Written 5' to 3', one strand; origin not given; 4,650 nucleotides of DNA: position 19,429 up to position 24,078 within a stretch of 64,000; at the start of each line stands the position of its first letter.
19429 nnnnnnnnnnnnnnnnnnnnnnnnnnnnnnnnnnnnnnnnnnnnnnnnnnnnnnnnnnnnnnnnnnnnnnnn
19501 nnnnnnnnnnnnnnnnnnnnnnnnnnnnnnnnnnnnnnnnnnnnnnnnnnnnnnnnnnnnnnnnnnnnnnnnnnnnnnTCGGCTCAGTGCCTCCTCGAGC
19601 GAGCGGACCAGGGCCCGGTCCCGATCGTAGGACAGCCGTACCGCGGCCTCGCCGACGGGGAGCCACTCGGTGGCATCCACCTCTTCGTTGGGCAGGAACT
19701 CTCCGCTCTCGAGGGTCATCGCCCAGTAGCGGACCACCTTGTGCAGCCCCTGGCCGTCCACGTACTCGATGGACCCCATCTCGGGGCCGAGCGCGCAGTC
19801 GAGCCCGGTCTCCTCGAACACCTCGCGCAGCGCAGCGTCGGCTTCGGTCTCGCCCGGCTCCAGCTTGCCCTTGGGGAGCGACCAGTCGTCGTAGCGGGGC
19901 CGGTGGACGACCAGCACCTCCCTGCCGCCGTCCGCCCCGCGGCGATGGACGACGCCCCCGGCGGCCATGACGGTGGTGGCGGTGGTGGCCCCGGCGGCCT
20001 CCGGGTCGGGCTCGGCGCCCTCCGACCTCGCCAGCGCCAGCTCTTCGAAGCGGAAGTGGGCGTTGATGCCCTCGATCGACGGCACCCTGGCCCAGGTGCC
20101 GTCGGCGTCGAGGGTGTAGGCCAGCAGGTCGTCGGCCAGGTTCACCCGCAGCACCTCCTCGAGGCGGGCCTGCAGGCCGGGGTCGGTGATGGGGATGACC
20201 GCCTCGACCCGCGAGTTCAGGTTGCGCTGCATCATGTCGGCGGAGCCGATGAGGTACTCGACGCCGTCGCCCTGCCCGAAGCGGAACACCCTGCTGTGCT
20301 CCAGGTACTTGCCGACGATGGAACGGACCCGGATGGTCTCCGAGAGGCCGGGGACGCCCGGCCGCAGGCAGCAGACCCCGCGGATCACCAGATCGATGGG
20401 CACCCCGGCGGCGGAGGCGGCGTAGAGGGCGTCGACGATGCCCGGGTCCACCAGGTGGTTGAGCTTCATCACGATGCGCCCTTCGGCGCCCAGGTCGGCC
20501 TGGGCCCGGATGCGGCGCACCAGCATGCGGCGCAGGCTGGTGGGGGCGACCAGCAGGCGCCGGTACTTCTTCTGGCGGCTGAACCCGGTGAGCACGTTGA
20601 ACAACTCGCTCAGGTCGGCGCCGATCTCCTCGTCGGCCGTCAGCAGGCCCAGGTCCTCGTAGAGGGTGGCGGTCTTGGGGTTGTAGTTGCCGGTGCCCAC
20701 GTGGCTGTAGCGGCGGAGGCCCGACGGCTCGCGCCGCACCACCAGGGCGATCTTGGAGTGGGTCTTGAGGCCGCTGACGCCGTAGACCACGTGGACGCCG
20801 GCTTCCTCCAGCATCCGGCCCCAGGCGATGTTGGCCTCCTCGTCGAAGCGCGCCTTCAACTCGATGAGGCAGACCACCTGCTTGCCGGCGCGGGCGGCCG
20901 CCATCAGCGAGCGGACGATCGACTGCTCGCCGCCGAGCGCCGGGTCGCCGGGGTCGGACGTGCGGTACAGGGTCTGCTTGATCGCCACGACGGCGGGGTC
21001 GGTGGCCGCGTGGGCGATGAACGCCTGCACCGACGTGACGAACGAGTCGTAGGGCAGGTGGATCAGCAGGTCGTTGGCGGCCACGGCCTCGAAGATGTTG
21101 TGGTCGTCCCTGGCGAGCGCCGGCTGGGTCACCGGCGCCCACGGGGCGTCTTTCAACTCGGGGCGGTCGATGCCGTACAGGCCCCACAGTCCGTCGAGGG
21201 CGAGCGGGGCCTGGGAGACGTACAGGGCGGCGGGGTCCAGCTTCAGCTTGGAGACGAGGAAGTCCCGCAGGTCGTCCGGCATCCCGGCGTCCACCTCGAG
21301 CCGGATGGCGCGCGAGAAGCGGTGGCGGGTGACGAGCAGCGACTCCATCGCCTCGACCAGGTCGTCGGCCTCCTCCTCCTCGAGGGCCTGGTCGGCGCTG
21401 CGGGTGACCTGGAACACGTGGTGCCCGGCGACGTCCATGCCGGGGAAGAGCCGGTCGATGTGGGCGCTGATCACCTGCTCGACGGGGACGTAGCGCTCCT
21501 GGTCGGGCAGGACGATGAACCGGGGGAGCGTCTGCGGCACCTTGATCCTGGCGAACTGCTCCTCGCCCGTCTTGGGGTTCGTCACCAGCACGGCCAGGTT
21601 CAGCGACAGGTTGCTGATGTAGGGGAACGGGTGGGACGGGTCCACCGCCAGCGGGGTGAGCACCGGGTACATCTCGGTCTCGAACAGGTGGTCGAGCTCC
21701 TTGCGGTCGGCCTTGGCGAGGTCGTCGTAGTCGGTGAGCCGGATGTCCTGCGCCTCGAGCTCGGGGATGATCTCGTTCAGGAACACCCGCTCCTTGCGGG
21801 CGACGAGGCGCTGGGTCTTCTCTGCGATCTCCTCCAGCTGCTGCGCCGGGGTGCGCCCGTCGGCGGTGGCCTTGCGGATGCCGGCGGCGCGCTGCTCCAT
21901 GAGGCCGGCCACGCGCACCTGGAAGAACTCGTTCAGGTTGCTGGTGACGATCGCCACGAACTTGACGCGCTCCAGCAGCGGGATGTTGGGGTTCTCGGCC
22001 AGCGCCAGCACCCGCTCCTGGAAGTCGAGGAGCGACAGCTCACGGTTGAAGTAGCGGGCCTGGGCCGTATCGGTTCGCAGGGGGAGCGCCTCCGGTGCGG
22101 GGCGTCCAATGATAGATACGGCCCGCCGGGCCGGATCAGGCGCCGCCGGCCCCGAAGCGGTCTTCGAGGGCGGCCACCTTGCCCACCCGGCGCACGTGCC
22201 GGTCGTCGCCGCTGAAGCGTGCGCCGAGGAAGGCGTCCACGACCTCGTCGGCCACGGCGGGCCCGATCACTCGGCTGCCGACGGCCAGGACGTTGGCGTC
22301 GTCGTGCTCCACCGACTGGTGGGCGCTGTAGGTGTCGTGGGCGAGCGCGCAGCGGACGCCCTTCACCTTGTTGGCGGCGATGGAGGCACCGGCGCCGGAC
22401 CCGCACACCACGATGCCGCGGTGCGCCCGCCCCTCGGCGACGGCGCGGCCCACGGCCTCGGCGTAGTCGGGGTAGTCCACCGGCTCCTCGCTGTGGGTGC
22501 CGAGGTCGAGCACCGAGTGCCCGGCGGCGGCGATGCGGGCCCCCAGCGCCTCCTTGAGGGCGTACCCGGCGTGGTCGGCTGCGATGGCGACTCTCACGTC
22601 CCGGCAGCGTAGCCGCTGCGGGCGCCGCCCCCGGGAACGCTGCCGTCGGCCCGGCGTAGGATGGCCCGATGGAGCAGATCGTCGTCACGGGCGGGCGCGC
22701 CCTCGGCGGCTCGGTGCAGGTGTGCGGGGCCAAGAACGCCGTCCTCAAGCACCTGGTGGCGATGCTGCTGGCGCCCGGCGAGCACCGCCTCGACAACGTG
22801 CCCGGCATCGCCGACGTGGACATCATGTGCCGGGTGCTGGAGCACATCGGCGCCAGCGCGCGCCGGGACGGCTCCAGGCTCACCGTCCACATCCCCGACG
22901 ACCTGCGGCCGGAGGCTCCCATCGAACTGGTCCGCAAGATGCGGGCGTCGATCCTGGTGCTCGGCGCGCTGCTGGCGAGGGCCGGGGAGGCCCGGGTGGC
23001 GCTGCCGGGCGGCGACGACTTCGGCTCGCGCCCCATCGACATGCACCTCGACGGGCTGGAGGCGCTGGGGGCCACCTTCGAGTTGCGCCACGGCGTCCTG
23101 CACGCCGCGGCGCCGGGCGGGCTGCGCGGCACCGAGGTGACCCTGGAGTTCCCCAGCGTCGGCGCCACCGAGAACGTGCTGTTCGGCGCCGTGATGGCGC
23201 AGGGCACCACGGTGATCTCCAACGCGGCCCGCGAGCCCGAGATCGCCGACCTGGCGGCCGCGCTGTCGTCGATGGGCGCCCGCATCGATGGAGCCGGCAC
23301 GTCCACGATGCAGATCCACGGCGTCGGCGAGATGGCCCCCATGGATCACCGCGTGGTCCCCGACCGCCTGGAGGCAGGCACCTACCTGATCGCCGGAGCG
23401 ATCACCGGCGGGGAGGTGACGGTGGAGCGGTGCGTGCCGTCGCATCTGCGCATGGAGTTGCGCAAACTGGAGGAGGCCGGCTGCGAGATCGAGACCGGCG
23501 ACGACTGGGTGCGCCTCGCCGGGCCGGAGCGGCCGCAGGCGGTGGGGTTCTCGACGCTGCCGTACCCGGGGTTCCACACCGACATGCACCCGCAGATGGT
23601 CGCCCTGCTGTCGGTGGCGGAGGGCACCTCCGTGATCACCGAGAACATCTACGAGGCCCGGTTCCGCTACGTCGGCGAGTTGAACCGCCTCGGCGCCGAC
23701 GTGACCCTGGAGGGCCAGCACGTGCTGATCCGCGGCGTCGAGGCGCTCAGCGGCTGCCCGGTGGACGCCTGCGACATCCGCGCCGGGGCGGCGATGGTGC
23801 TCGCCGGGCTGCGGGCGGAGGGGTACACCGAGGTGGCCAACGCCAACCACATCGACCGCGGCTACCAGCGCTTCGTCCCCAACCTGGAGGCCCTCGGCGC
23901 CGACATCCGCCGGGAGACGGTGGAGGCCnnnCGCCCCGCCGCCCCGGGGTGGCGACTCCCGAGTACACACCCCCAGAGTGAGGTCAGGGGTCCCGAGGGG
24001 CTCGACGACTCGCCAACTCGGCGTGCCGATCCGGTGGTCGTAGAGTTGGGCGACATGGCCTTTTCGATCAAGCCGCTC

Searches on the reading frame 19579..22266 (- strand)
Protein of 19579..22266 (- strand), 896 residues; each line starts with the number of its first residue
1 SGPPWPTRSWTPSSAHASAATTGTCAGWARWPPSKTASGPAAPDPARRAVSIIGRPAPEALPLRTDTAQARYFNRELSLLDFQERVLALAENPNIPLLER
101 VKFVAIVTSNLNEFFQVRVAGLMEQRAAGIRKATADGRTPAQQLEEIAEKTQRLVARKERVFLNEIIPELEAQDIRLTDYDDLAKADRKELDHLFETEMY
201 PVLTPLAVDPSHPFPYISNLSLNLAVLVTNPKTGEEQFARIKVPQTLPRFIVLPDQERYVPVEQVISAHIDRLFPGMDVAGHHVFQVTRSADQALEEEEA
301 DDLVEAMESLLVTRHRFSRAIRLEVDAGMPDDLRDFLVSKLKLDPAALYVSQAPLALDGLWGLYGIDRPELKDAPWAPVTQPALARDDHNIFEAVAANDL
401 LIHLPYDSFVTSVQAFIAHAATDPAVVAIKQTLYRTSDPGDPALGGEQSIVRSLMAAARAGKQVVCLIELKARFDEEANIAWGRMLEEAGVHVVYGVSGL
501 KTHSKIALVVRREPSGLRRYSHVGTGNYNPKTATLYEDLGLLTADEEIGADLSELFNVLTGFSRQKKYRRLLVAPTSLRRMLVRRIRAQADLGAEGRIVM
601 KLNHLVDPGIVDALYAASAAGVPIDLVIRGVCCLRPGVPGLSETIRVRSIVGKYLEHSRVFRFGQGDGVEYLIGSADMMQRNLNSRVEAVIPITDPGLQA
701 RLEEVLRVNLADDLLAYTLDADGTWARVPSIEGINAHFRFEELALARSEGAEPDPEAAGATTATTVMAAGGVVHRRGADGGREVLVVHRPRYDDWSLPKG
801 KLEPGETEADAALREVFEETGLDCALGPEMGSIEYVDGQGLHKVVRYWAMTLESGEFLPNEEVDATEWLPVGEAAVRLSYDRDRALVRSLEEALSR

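Call 40: search_protein_families(library=pfam, proteins=[window:19579-22266:-], max_evalue=0.0001)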
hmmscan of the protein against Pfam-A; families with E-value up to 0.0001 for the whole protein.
window:19579-22266:- (896 aa): 6 families
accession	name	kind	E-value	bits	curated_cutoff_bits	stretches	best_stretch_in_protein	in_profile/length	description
PF17941.7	PP_kinase_C_1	-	9.8e-66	220.9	25.7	1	390-564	1-166/167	Polyphosphate kinase C-terminal domain 1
PF02503.22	PP_kinase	-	1.4e-59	201.4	31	1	187-362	2-182/183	Polyphosphate kinase middle domain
PF13090.12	PP_kinase_C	-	1.3e-56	191.2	25.8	1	571-730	1-163/172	Polyphosphate kinase C-terminal domain 2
PF13089.11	PP_kinase_N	-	1.7e-36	125.2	23.8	1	72-177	1-106/107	Polyphosphate kinase N-terminal domain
PF00293.34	NUDIX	-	2.9e-19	69.9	21.1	1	778-882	13-126/134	NUDIX domain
PF13091.12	PLDc_2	-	6.1e-09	36.3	27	0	447-557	22-129/132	PLD-like domain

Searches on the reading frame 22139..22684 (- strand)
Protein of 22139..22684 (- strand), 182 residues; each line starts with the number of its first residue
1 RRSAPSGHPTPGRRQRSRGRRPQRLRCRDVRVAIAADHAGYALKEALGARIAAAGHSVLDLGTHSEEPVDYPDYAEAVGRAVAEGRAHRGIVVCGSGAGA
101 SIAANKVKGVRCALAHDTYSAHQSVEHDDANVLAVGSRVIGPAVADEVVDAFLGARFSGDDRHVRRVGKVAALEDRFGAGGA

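Call 40: search_protein_families(library=pfam, proteins=[window:22139-22684:-], max_evalue=0.0001)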
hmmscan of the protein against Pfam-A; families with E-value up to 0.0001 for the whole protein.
window:22139-22684:- (182 aa): 1 family
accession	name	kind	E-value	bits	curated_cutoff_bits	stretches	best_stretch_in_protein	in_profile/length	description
PF02502.23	LacAB_rpiB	-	2.6e-53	180.1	24.7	1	32-170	1-138/138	Ribose/Galactose Isomerase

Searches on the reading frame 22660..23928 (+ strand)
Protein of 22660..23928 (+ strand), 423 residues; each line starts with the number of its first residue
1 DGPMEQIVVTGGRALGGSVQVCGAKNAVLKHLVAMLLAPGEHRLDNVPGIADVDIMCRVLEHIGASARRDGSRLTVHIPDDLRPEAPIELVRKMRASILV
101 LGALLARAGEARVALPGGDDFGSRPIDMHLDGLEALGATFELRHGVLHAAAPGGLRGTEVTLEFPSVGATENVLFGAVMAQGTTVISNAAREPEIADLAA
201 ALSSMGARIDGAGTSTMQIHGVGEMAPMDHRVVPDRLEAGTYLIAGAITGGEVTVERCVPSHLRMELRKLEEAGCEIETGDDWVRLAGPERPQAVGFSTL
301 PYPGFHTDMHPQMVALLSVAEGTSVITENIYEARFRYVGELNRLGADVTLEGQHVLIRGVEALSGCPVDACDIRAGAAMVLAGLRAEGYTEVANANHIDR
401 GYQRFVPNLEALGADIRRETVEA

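Call 40: search_protein_families(library=pfam, proteins=[window:22660-23928:+], max_evalue=0.0001)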
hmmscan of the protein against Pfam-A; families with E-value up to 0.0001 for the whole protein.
window:22660-23928:+ (423 aa): 1 family
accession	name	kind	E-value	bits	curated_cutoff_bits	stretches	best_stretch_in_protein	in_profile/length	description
PF00275.25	EPSP_synthase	-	1.7e-95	320.6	22.8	1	10-409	2-417/417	EPSP synthase (3-phosphoshikimate 1-carboxyvinyltransferase)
